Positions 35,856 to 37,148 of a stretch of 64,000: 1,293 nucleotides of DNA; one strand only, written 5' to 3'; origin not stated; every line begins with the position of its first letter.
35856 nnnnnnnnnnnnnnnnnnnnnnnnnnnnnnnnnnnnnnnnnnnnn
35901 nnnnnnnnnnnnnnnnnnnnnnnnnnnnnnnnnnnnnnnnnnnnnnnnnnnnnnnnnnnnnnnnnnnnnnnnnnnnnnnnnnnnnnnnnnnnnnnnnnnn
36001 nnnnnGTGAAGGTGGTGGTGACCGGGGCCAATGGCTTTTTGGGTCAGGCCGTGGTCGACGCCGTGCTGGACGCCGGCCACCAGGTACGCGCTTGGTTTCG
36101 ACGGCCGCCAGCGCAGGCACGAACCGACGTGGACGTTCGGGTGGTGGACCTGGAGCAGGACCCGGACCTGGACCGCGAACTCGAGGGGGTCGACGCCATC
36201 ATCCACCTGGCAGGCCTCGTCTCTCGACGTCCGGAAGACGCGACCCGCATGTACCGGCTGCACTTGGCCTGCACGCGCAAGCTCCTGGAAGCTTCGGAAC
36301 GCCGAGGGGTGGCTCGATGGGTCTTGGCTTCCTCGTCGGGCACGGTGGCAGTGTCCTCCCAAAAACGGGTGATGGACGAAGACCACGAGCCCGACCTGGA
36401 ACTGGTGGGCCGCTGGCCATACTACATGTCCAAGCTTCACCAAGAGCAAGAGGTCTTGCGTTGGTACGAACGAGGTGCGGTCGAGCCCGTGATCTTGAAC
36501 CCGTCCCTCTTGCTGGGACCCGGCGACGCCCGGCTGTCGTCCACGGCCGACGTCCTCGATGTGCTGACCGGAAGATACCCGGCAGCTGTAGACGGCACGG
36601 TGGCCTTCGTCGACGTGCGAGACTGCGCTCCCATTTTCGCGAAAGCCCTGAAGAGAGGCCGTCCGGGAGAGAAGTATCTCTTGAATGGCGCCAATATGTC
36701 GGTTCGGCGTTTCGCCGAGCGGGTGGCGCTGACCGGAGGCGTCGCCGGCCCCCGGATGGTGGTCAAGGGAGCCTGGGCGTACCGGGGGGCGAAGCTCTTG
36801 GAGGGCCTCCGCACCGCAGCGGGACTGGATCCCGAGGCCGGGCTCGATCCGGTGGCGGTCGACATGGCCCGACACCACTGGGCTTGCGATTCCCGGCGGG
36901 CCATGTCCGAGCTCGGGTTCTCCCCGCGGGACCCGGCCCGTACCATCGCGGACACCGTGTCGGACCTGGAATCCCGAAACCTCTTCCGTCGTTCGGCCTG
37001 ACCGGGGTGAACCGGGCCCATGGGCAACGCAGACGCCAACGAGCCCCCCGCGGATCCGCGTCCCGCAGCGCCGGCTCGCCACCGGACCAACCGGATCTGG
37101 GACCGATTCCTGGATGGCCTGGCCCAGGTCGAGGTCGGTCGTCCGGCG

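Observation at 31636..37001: ElbD/ElbE-like ether-lipid (fatty alcohol / alkylglycerol) module: a 1457-aa FAR-ligase-ACP-AGPAT megaenzyme plus epimerase-family reductase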

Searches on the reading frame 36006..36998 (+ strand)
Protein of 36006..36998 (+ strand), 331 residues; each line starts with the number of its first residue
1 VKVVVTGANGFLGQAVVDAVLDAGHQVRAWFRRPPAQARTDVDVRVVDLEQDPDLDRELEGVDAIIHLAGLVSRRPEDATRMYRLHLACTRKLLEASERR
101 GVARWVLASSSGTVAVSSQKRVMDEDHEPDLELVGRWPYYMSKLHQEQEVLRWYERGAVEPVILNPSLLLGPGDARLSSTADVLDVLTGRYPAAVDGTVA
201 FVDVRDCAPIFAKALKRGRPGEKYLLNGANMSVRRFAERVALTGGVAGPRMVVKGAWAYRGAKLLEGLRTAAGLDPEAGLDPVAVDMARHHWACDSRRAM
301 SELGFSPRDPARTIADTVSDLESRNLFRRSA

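Call 7: search_protein_families(library=pfam, proteins=[window:36006-36998:+], max_evalue=0.01)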
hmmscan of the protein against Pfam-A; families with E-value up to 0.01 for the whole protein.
window:36006-36998:+ (331 aa): 7 families
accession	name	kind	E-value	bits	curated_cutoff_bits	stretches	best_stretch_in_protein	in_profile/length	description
PF01370.27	Epimerase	-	8.4e-30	104.4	20.9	1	3-224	1-237/240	NAD dependent epimerase/dehydratase family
PF01073.25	3Beta_HSD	-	6.1e-16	58.7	22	1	4-180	1-192/280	3-beta hydroxysteroid dehydrogenase/isomerase family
PF13460.12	NAD_binding_10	-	1.5e-14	54.7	27.2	1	7-148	1-129/184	NAD(P)H-binding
PF16363.11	GDP_Man_Dehyd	-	6.5e-10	39.4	27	1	5-245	2-267/332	GDP-mannose 4,6 dehydratase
PF05368.20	NmrA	-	1.8e-08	34.8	27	1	2-112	4-109/298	NmrA-like family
PF07993.18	NAD_binding_4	-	1e-07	31.9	20.1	1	53-171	80-209/258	Male sterility protein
PF04321.23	RmlD_sub_bind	-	0.0026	17.3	27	1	1-101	1-93/287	RmlD substrate binding domain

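Call 8: search_protein_families(library=ncbifam, proteins=[window:36006-36998:+], max_evalue=0.01)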
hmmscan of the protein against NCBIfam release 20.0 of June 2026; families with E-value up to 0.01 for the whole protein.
window:36006-36998:+ (331 aa): 22 families
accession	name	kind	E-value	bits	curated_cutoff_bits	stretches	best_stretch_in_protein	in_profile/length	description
TIGR03466.1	HpnA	hypoth_equivalog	2.3e-56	191.1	367.65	1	1-320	1-320/327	hopanoid-associated sugar epimerase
NF052578.1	StrlDmthSdmBMthl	equivalog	4.5e-33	115.4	600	1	1-323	1-324/328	sterol demethylase protein SdmB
NF042422.1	oxyalk_red_OleD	equivalog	4.7e-18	65.6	580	1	1-308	1-314/329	2-alkyl-3-oxoalkanoate reductase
NF041293.1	G6PDh_Azf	equivalog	1.8e-12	47.2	400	1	2-116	4-121/252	NAD-dependent glucose-6-phosphate dehydrogenase Azf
NF042423.1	oxyalk_red_Shew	equivalog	4.5e-11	42.4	580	1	2-177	10-182/331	2-alkyl-3-oxoalkanoate reductase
TIGR01777.1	yfcH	hypoth_equivalog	6.7e-11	42.3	207.35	1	3-129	1-131/292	TIGR01777 family oxidoreductase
NF058621.1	DiazavRedAvaA7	equivalog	1.2e-10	41.5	400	1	1-214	1-218/304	3-diazoavenalumate denitrifying reductase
TIGR04180.1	EDH_00030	hypoth_equivalog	3.1e-10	39.6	475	1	3-172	1-178/297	NAD-dependent 4,6-dehydratase LegB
NF043036.1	ErythonDh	equivalog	3.8e-10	39.5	325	1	1-115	1-129/321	D-erythronate dehydrogenase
TIGR01179.1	galE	equivalog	1.8e-07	30.3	262.3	1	2-148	1-154/332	UDP-glucose 4-epimerase GalE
NF004520.0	PRK05865.1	equivalog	2e-07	29.3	1509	1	1-119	1-106/854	sugar epimerase family protein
TIGR01746.1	Thioester-redct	subfamily_domain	2.3e-07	30.4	213.35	1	2-29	1-30/371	thioester reductase domain-containing protein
NF050030.1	thlkprotThyD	equivalog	5.5e-06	25.8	400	1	1-112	1-123/305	thylakoid membrane protein ThyD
NF047837.1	UDPAcbARedWbcJ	equivalog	7e-06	25.2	500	1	1-117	1-100/372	UDP-2-acetamido-2,6-beta-L-arabino-hexul-4-ose reductase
TIGR02197.1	heptose_epim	equivalog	2.1e-05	23.8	274.6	1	3-129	1-134/316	ADP-glyceromanno-heptose 6-epimerase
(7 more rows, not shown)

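Call 16: list_cluster_members(proteins=[P0001, window:36006-36998:+])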
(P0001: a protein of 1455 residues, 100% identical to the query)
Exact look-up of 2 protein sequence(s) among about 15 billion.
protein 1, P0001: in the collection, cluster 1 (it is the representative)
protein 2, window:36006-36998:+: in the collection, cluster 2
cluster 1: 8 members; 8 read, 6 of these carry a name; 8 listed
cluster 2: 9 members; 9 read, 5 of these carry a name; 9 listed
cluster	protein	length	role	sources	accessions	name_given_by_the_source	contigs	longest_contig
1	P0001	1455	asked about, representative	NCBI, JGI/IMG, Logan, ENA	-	-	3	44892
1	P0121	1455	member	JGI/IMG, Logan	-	long-chain acyl-CoA synthetase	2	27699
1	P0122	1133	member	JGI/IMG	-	long-chain acyl-CoA synthetase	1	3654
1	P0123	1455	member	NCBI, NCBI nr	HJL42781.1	MAG TPA: AMP-binding protein [Myxococcales bacterium LLY-WYZ-16_1] | AMP-binding protein [Myxococcales bacterium LLY-WYZ-16_1]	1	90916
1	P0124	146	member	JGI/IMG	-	1-acyl-sn-glycerol-3-phosphate acyltransferase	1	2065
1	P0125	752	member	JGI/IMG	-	long-chain acyl-CoA synthetase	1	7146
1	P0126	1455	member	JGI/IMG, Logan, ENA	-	long-chain acyl-CoA synthetase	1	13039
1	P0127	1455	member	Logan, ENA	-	-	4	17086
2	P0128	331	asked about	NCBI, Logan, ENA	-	-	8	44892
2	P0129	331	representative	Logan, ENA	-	-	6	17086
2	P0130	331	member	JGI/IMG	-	dihydroflavonol-4-reductase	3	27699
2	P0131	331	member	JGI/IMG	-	dihydroflavonol-4-reductase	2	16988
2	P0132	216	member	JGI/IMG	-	dihydroflavonol-4-reductase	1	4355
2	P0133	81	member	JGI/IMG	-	dihydroflavonol-4-reductase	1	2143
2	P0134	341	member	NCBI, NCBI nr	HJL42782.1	MAG TPA: NAD-dependent epimerase/dehydratase family protein [Myxococcales bacterium ... | NAD-dependent epimerase/dehydratase family protein [Myxococcales bacterium LLY-WYZ-16_1]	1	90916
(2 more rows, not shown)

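Call 35: search_solved_structures(query=window:36006-36998:+, max_evalue=0.001)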
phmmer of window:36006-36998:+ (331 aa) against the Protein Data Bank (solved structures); distinct sequences matched with E-value up to 0.001: 35.
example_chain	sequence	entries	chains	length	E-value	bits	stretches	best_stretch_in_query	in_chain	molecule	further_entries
3wj7_A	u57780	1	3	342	3.6e-36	128.2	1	4-318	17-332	Putative oxidoreductase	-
4id9_A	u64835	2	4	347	8e-17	64.6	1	3-165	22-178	SHORT-CHAIN DEHYDROGENASE/REDUCTASE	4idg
2x4g_A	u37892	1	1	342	1.2e-14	57.5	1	2-307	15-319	NUCLEOSIDE-DIPHOSPHATE-SUGAR EPIMERASE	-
4r1u_A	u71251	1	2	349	4e-11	45.9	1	3-210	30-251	Cinnamoyl CoA reductase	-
6wjb_A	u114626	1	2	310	6.4e-11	45.2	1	2-194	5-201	NAD-dependent epimerase/dehydratase family protein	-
4r1s_A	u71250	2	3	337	8.9e-11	44.8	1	3-210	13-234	cinnamoyl CoA reductase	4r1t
9m3k_A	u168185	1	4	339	2.5e-10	43.3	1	3-174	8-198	ketoreductase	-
5tqm_A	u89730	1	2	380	5.9e-10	42.1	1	3-225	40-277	Cinnamoyl-CoA Reductase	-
6wj9_A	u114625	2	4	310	5.9e-10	42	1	2-194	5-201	NAD-dependent epimerase/dehydratase family protein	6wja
8fem_A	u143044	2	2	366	1.2e-09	41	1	3-206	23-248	Dihydroflavonol 4-Reductase | Panicum virgatum Dihydroflavonol 4-Reductase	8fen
6x3b_A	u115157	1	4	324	4e-09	39.3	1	2-241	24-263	GDP-6-deoxy-D-mannose reductase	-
2c29_D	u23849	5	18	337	6.2e-09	38.7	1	3-173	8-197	DIHYDROFLAVONOL 4-REDUCTASE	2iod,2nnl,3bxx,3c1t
6kv9_A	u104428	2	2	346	1.7e-08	37.2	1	3-174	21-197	MoeE5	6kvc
4jgb_A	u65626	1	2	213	3e-08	36.4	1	1-131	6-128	Putative exported protein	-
3dhn_A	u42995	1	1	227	1.6e-07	34.1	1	2-201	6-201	NAD-dependent epimerase/dehydratase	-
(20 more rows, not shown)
